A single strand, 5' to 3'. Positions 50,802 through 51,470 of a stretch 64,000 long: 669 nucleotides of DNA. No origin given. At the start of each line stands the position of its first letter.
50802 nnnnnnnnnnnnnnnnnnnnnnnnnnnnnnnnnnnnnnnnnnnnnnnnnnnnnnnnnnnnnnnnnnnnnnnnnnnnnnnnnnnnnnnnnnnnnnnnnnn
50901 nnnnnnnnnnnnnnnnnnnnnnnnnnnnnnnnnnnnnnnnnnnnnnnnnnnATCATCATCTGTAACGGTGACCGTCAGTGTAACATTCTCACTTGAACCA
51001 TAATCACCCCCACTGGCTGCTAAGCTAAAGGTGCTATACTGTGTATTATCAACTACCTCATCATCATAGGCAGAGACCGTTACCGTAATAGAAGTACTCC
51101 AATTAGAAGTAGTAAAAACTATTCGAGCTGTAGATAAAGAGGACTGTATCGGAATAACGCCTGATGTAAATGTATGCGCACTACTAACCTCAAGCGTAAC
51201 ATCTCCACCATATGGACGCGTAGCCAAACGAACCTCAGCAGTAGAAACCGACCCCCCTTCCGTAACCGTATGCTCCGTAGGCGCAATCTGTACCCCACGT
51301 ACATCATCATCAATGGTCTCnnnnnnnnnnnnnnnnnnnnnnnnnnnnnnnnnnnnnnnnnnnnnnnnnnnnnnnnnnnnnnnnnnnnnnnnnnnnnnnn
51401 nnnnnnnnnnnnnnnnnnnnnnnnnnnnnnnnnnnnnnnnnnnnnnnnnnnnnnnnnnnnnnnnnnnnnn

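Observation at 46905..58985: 12-kb array of 6.6 almost identical 1827-bp coding units inside the giant gene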

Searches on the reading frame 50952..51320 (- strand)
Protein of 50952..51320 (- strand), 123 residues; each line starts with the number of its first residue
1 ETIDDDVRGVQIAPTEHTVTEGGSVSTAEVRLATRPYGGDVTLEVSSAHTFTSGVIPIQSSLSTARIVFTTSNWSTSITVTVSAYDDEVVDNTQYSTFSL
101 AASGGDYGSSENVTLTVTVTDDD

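Call 40: search_solved_structures(query=A2, max_evalue=1)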
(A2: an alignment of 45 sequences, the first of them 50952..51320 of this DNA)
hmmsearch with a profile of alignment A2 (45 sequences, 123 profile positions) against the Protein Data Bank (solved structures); distinct sequences matched with E-value up to 1: 18.
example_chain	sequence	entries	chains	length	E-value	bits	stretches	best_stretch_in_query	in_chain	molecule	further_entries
3us9_A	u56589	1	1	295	7.6e-10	42.2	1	40-105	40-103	Sodium/calcium exchanger 1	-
2fws_A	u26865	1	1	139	8.2e-09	38.9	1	40-105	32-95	Sodium/calcium exchanger 1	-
2dpk_A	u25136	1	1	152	1.1e-08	38.5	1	40-105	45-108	Sodium/calcium exchanger 1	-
8sgi_A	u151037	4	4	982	1.4e-08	38.2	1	40-105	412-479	Sodium/calcium exchanger 1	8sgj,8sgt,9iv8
3gin_A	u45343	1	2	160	7.3e-08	35.8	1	40-105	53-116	Sodium/calcium exchanger 1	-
3rb7_A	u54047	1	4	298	1.1e-06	32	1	42-102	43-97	Na/Ca exchange protein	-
8jp0_A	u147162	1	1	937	1.2e-06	31.8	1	40-105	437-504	Sodium/calcium exchanger 1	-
3rb5_A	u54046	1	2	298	1.3e-06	31.7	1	42-102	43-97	Na/Ca exchange protein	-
3ead_A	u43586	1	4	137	2.4e-06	30.9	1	42-102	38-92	Na/Ca exchange protein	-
3e9t_A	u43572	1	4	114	1.5e-05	28.4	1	42-103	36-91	Na/Ca exchange protein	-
9xg1_A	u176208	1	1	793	0.00083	22.7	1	12-96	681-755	Protein-asparaginase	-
6v3p_C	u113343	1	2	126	0.033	17.6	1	8-101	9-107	IgA FC receptor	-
7quz_AAA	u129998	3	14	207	0.048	17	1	7-86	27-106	Beta-1,3-glucanase bglH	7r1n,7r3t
7x80_A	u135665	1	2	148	0.091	16.1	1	29-104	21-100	PloI4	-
7x81_A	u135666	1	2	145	0.095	16.1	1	29-104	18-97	PloI4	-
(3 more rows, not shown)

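Call 46: predict_structure(alignment_id=A2)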
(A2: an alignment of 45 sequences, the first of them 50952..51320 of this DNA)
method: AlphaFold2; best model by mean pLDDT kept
length: 123 residues; sequences in the alignment: 45
mean_pLDDT: 81.8   pTM: 0.72
mean pLDDT of the five models: 81.8, 81.1, 79.7, 78.6, 78.6
residues with pLDDT >= 90: 33; 70-90: 66; 50-70: 23; < 50: 1
segments of 3 or more residues with pLDDT < 50: none
pLDDT, mean of each block of 10 residues (from residue 1): 67 89 88 89 83 65 90 93 80 81 80 79 73
secondary structure, 60 per line:
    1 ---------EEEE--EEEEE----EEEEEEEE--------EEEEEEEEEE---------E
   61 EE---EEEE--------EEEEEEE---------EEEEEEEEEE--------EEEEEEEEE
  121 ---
elements in order: E10-13 E16-20 E25-32 E41-50 E60-62 E66-69 E78-84 E94-103 E112-120

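Call 49: fold_search(model_id=the predicted structure, library=pdb)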
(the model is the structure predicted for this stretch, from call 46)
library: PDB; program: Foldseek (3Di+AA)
matches with E <= 10: 1818; with E <= 0.001: 46
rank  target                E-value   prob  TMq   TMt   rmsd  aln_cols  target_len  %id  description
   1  7som_J                3.5e-05  1.00  0.68  0.14   3.8       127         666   12  Ciliary C2 central pair apparatus isolated from Chlamydomonas reinhardtii (released 2022-04-13)
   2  9fxb_C                1.3e-04  1.00  0.66  0.44   4.2       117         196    8  Cryo-EM structure of the type 1 pilus assembly platform as part of the FimI-bound chaperone-usher pilus complex (FimDH (released 2025-06-04)
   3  1m1s                  1.8e-04  1.00  0.54  0.60   4.1       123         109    6  Structure of WR4, a C.elegans MSP family member (released 2003-07-29)
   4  3jwn_C                2.0e-04  1.00  0.67  0.44   4.0       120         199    8  Complex of FimC, FimF, FimG and FimH (released 2010-06-16)
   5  9ifr                  2.7e-04  1.00  0.49  0.49   9.6       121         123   22  CLIPPER domain from the Gram-negative fibrillar adhesin "B9T28_05395 (released 2025-11-26)
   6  1l4i_B                3.1e-04  1.00  0.68  0.46   3.7       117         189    8  Crystal Structure of the Periplasmic Chaperone SfaE (released 2002-06-12)
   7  7sqc_O1               3.1e-04  1.00  0.69  0.14   5.4       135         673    9  Ciliary C1 central pair apparatus isolated from Chlamydomonas reinhardtii (released 2022-04-13)
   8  5d6h_A                3.2e-04  1.00  0.66  0.39   4.1       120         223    5  Crystal structure of CsuC-CsuA/B chaperone-major subunit pre-assembly complex from Csu biofilm-mediating pili of Acine (released 2015-11-04)
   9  3sqb_A                3.2e-04  1.00  0.65  0.44   4.6       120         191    8  Structure of the major type 1 pilus subunit FimA bound to the FimC chaperone (released 2012-05-30)
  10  1qun_I                3.4e-04  1.00  0.66  0.43   4.4       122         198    8  X-RAY STRUCTURE OF THE FIMC-FIMH CHAPERONE ADHESIN COMPLEX FROM UROPATHOGENIC E.COLI (released 1999-08-31)
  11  3jwn_I                3.4e-04  1.00  0.65  0.43   4.3       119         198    8  Complex of FimC, FimF, FimG and FimH (released 2010-06-16)
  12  4dwh_C                3.4e-04  1.00  0.63  0.41   4.1       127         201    9  Structure of the major type 1 pilus subunit FIMA bound to the FIMC (2.5 A resolution) (released 2012-05-30)
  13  6fq0_A                3.8e-04  1.00  0.66  0.42   4.3       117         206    5  Crystal structure of the CsuC-CsuA/B chaperone-subunit preassembly complex of the archaic chaperone-usher Csu pili of  (released 2018-09-26)
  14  6fq0_C                3.9e-04  1.00  0.66  0.42   4.3       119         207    5  Crystal structure of the CsuC-CsuA/B chaperone-subunit preassembly complex of the archaic chaperone-usher Csu pili of  (released 2018-09-26)
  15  5k93_A                4.1e-04  1.00  0.66  0.41   4.3       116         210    9  PapD wild-type chaperone (released 2016-07-20)
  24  3ead_A                5.3e-04  1.00  0.61  0.66   4.2       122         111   17  Crystal structure of CALX-CBD1 (released 2009-09-08)
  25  2dpk                  5.9e-04  1.00  0.64  0.64   4.3       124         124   17  The Crystal Structure of the Primary Ca2+ Sensor of the Na+/Ca2+ Exchanger (released 2006-06-13)
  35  3gin_A                7.9e-04  1.00  0.70  0.73   3.5       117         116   14  Crystal structure of E454K-CBD1 (released 2009-04-21)
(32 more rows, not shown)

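Call 84: search_solved_structures(query=A2, max_evalue=0.000001, show_alignments=2)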
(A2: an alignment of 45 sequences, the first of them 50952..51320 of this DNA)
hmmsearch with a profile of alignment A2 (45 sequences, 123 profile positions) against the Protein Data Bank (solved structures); distinct sequences matched with E-value up to 0.000001: 5.
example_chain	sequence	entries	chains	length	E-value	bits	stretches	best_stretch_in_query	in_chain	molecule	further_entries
3us9_A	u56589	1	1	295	7.6e-10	42.2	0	40-105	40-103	Sodium/calcium exchanger 1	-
2fws_A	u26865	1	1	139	8.2e-09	38.9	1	40-105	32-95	Sodium/calcium exchanger 1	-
2dpk_A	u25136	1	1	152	1.1e-08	38.5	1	40-105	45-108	Sodium/calcium exchanger 1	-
8sgi_A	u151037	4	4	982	1.4e-08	38.2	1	40-105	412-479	Sodium/calcium exchanger 1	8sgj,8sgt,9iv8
3gin_A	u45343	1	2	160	7.3e-08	35.8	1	40-105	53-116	Sodium/calcium exchanger 1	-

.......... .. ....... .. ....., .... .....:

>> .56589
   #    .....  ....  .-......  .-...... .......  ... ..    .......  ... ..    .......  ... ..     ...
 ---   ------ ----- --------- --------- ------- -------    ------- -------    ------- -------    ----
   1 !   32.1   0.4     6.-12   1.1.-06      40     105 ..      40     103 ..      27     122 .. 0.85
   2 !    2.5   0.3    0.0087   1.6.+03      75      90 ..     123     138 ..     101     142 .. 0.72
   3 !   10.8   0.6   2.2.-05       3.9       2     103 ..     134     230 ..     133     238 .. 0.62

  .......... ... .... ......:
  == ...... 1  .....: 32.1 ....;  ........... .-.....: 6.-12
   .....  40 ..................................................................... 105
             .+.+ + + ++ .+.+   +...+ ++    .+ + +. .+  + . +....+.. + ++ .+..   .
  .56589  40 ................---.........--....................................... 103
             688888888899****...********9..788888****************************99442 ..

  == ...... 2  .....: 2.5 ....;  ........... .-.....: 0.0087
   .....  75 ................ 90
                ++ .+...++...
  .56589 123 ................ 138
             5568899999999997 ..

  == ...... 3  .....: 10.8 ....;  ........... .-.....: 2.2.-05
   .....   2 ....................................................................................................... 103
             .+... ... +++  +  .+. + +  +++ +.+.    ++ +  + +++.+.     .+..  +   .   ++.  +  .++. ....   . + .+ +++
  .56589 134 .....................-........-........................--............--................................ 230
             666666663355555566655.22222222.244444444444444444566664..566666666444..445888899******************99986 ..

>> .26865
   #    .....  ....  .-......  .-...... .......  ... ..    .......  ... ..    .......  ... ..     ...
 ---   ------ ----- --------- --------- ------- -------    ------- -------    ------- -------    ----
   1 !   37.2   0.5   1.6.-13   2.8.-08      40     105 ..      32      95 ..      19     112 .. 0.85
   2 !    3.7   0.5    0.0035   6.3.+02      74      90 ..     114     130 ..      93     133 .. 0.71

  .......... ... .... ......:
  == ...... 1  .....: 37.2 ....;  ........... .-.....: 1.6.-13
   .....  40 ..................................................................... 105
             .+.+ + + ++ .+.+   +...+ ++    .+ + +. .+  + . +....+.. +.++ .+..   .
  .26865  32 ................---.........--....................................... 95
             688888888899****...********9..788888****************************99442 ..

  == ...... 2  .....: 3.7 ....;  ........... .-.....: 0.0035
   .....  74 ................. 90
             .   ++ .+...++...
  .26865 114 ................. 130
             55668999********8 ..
